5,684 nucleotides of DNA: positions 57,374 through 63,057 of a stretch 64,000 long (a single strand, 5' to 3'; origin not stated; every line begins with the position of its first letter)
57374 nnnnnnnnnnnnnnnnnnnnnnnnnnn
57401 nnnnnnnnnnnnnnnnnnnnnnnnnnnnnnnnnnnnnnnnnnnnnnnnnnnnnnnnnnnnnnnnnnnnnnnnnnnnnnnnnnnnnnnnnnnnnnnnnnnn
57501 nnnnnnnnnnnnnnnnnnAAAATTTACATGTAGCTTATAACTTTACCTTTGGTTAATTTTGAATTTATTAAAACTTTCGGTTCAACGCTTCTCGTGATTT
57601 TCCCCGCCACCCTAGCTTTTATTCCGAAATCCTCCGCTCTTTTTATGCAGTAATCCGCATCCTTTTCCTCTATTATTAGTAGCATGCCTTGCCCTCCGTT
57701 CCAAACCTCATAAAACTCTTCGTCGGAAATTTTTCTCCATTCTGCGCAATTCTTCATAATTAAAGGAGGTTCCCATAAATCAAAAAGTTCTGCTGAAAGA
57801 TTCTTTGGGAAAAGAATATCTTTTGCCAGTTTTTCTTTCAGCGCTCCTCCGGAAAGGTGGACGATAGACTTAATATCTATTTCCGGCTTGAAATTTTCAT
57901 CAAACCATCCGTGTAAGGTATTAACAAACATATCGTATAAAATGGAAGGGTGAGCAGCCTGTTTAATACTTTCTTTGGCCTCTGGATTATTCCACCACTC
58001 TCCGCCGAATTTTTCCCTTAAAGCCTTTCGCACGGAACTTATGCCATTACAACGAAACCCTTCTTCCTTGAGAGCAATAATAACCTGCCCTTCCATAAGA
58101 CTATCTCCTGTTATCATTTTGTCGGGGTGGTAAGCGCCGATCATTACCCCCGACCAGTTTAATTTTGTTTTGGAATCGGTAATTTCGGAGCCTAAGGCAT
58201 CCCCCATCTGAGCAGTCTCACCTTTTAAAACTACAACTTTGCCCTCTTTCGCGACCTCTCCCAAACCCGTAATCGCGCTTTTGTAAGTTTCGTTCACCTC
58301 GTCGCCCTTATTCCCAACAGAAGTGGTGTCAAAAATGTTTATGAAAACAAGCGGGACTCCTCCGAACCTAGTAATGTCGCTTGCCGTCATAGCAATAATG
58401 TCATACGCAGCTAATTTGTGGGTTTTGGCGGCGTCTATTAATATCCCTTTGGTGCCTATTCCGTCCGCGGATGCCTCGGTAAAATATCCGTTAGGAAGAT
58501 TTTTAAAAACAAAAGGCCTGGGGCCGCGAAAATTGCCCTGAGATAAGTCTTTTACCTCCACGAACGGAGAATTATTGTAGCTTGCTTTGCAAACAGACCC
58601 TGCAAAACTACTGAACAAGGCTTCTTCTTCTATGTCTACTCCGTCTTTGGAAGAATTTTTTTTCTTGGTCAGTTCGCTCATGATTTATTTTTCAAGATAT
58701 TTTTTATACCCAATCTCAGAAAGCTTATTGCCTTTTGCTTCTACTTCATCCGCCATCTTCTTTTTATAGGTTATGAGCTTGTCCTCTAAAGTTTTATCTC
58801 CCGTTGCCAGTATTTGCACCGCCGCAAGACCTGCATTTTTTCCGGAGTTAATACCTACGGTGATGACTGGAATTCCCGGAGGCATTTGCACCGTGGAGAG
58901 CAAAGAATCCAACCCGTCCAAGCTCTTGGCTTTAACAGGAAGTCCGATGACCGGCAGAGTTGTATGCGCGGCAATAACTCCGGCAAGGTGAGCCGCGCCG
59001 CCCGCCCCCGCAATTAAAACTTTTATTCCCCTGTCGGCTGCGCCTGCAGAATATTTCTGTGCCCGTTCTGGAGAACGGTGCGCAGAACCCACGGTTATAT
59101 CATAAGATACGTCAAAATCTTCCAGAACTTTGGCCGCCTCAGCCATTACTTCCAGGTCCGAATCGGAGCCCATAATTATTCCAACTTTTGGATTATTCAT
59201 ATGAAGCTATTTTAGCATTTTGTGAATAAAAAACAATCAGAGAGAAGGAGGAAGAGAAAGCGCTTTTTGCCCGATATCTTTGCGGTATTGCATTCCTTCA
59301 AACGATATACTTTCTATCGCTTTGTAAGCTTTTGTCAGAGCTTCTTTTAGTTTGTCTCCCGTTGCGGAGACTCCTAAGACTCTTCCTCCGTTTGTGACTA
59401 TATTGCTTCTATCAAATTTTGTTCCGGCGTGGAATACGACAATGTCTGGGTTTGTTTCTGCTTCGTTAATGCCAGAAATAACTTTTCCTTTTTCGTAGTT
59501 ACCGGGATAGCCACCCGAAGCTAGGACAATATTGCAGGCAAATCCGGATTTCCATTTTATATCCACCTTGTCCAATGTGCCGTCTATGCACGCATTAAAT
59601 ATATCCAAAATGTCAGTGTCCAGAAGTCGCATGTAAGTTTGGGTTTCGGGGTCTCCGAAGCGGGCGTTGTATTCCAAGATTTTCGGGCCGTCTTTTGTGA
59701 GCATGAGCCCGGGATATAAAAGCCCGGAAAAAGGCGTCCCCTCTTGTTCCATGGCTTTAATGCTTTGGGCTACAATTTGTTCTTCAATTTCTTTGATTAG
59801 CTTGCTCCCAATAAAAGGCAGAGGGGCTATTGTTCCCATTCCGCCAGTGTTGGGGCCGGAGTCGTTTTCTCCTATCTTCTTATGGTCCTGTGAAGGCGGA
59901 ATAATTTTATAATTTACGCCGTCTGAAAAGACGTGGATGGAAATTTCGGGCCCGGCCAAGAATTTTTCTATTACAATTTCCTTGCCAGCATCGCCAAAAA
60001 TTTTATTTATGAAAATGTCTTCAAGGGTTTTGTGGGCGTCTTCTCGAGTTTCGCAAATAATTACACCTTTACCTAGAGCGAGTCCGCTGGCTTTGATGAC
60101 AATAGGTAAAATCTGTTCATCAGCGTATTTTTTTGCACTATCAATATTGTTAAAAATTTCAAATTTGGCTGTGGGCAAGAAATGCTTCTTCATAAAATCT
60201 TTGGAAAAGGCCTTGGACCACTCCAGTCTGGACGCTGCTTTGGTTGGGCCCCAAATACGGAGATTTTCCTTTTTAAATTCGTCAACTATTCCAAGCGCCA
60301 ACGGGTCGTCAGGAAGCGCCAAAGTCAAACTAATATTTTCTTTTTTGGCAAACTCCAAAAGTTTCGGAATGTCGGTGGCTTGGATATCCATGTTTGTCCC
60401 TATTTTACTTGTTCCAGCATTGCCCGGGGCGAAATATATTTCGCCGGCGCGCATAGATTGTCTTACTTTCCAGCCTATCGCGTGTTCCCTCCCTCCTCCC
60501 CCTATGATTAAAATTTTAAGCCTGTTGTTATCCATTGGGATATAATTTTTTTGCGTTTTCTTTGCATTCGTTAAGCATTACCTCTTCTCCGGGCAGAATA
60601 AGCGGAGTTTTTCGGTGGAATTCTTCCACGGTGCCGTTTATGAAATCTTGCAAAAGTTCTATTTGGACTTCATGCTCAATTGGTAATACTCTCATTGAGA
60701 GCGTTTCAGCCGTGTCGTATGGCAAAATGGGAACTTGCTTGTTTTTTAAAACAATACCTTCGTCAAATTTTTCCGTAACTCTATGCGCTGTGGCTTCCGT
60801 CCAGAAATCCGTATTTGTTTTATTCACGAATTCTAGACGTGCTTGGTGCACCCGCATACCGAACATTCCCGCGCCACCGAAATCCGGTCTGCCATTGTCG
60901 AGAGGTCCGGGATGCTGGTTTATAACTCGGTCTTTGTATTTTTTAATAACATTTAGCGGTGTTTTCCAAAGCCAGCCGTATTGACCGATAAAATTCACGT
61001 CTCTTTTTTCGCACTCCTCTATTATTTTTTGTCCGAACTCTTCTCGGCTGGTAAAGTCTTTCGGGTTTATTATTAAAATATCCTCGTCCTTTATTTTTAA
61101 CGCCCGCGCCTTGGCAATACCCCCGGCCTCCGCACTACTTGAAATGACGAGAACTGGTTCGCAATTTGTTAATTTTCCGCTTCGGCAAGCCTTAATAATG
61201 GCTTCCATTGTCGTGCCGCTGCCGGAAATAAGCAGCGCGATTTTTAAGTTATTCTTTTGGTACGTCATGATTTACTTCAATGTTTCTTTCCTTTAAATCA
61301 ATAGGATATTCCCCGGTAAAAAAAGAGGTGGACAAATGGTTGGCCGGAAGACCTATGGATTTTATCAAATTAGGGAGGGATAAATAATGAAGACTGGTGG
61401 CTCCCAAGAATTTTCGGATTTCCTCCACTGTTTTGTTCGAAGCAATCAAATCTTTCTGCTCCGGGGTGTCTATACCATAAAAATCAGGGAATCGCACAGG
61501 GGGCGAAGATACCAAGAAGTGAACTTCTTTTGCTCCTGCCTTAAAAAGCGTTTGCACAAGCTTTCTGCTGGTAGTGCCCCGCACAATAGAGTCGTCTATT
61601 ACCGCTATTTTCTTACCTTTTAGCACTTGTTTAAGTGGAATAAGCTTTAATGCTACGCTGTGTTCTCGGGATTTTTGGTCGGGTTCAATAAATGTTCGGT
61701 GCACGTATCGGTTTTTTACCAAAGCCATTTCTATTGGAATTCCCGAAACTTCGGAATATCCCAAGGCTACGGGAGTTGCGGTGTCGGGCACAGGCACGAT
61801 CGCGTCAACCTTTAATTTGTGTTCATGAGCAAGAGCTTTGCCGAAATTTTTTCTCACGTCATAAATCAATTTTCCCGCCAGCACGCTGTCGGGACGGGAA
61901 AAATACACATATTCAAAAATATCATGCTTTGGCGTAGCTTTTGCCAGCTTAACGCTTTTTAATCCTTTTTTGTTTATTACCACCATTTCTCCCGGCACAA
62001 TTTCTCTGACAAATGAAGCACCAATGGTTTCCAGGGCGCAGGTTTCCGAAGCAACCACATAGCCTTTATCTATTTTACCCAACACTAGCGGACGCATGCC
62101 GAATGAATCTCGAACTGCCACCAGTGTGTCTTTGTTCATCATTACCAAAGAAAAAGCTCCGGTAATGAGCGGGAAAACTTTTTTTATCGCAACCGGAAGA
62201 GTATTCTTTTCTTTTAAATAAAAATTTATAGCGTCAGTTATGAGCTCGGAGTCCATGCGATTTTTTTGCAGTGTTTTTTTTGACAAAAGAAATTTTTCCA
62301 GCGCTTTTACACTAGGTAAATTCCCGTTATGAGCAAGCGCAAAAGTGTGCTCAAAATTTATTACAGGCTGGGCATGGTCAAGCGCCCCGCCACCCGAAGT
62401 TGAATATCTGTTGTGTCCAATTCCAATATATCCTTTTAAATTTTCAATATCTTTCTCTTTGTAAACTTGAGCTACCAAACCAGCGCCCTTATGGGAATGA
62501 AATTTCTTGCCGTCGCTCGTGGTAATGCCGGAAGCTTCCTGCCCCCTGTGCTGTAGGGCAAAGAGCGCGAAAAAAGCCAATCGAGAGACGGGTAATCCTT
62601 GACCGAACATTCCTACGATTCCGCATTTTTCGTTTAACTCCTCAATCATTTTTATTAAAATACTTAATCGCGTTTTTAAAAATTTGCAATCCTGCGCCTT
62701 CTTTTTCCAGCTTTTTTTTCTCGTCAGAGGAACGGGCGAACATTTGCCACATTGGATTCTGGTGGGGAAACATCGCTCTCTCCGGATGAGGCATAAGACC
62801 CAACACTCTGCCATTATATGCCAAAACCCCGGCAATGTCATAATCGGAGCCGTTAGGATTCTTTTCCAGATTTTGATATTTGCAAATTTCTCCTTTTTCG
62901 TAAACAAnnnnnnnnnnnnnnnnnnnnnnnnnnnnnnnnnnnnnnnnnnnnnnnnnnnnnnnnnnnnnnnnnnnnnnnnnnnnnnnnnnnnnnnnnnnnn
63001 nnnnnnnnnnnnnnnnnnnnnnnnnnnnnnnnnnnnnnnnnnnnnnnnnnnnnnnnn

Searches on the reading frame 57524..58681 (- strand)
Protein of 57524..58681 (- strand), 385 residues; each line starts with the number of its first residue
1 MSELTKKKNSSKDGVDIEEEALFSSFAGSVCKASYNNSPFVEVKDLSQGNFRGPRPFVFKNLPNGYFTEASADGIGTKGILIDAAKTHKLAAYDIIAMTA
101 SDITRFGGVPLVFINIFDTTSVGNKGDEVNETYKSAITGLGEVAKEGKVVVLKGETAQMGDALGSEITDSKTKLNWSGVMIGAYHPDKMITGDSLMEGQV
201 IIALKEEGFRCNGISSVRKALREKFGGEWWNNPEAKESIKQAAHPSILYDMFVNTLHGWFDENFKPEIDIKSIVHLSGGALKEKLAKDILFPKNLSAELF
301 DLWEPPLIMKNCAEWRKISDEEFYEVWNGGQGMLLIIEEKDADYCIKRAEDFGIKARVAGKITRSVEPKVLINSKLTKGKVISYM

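Call 56: search_protein_families(library=pfam, proteins=[window:57524-58681:-], max_evalue=0.00001)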
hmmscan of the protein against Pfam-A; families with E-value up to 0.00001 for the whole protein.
window:57524-58681:- (385 aa): 2 families
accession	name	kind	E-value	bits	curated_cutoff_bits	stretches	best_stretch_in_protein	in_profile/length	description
PF02769.27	AIRS_C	-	2.8e-08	34.5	23.1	1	197-370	2-153/156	AIR synthase related protein, C-terminal domain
PF00586.29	AIRS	-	6.3e-07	30.2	24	1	70-162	17-97/112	AIR synthase related protein, N-terminal domain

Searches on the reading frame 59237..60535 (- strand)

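Call 56: search_protein_families(library=pfam, proteins=[window:59237-60535:-], max_evalue=0.00001)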
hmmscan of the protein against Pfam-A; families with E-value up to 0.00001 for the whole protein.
window:59237-60535:- (432 aa): 4 families
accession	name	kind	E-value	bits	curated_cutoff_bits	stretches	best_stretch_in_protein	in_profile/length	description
PF01071.24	GARS_A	-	1.9e-75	253.4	27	1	107-298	2-194/194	Phosphoribosylglycinamide synthetase, ATP-grasp (A) domain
PF02843.22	GARS_C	-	1.1e-34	119.1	34.8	1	333-424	1-92/92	Phosphoribosylglycinamide synthetase, C domain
PF02844.21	GARS_N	-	1.3e-32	112.9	29.5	1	7-105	2-100/100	Phosphoribosylglycinamide synthetase, N domain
PF02786.22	CPSase_L_D2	-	1.6e-07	31.5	19.8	1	111-253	5-144/211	Carbamoyl-phosphate synthase L chain, ATP binding domain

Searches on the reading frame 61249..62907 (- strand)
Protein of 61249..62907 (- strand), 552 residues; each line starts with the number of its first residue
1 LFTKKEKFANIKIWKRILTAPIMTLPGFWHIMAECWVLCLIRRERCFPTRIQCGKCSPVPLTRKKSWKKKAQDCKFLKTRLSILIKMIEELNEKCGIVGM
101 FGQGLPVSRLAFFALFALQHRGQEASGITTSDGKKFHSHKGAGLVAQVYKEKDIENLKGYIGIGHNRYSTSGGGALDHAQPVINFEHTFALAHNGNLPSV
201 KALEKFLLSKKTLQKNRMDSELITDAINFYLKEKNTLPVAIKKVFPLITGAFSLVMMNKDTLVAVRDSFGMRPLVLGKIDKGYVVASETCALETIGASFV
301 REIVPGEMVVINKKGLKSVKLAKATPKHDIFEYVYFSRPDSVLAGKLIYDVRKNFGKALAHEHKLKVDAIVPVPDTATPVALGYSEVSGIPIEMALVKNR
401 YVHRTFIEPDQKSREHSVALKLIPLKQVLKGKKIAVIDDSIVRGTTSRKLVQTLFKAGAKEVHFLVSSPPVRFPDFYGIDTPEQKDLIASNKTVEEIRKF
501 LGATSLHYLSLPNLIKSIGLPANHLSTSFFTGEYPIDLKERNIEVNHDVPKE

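Call 56: search_protein_families(library=pfam, proteins=[window:61249-62907:-], max_evalue=0.00001)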
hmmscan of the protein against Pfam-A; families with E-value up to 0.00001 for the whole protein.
window:61249-62907:- (552 aa): 2 families
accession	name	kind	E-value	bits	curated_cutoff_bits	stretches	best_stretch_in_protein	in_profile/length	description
PF13537.11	GATase_7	-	2.9e-13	50.3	25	1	178-293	12-122/123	Glutamine amidotransferase domain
PF13522.11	GATase_6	-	5.5e-13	49.5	27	1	159-288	10-130/130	Glutamine amidotransferase domain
